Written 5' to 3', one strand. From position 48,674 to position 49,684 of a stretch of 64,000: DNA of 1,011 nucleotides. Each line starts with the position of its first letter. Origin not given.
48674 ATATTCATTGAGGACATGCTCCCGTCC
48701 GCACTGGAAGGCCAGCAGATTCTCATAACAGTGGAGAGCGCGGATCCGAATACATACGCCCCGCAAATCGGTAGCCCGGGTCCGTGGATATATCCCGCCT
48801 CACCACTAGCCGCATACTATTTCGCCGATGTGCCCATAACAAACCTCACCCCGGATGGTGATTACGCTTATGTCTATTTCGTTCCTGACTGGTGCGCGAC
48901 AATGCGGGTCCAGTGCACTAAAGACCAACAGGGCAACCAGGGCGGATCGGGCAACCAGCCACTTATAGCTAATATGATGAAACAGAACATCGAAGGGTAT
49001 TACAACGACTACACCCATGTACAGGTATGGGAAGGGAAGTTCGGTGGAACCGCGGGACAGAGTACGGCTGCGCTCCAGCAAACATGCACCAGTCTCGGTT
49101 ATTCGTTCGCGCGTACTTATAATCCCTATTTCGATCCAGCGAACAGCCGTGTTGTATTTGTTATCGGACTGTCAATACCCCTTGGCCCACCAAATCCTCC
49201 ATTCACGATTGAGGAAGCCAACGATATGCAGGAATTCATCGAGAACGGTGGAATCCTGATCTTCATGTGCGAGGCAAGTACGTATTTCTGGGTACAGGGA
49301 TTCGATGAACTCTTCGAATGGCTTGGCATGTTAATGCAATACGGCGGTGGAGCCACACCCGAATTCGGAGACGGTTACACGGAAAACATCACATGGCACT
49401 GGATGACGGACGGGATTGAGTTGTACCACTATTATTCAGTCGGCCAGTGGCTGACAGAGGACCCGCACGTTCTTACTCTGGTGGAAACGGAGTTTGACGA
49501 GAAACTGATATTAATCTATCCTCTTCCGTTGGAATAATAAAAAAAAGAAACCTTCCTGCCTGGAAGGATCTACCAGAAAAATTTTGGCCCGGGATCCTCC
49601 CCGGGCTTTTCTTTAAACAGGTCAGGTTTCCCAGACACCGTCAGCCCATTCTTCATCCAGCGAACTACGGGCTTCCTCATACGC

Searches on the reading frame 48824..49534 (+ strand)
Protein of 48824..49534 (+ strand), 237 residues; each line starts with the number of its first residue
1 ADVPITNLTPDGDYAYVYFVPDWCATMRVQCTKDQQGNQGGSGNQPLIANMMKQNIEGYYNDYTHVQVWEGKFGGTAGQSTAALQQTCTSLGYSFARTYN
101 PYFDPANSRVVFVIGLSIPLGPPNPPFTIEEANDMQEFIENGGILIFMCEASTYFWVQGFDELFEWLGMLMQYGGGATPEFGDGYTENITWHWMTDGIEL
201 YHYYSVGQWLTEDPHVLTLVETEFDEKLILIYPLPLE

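Call 53: search_protein_families(library=pfam, proteins=[window:48824-49534:+], max_evalue=5)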
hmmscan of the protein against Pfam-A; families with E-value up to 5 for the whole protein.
seq(237 aa): 0 families

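Call 75: search_solved_structures(query=A6, max_evalue=10)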
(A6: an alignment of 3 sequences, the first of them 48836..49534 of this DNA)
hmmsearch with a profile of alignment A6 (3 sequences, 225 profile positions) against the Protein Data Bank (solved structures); distinct sequences matched with E-value up to 10: 8.
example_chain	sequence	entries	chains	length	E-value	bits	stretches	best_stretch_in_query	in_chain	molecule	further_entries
5fmr_A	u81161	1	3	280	0.00087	22.2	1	81-158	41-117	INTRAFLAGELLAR TRANSPORT PROTEIN COMPONENT IFT52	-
8bd7_B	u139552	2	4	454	0.0023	20.8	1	81-158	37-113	Osm-6-like protein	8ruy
3tcm_A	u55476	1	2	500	0.037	16.9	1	95-157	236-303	Alanine aminotransferase 2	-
3ctp_A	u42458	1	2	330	0.56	13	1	67-153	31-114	Periplasmic binding protein/LacI transcriptional regulator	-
9uuz_A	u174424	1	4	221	0.92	12.3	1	85-133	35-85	Thoeris protein ThsA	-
1e7d_A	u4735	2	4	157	1.1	12.1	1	30-89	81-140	RECOMBINATION ENDONUCLEASE VII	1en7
1e7l_A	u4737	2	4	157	1.1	12.1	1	30-89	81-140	RECOMBINATION ENDONUCLEASE VII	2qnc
2qnf_A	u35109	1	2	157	1.2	11.9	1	30-89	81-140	Recombination endonuclease VII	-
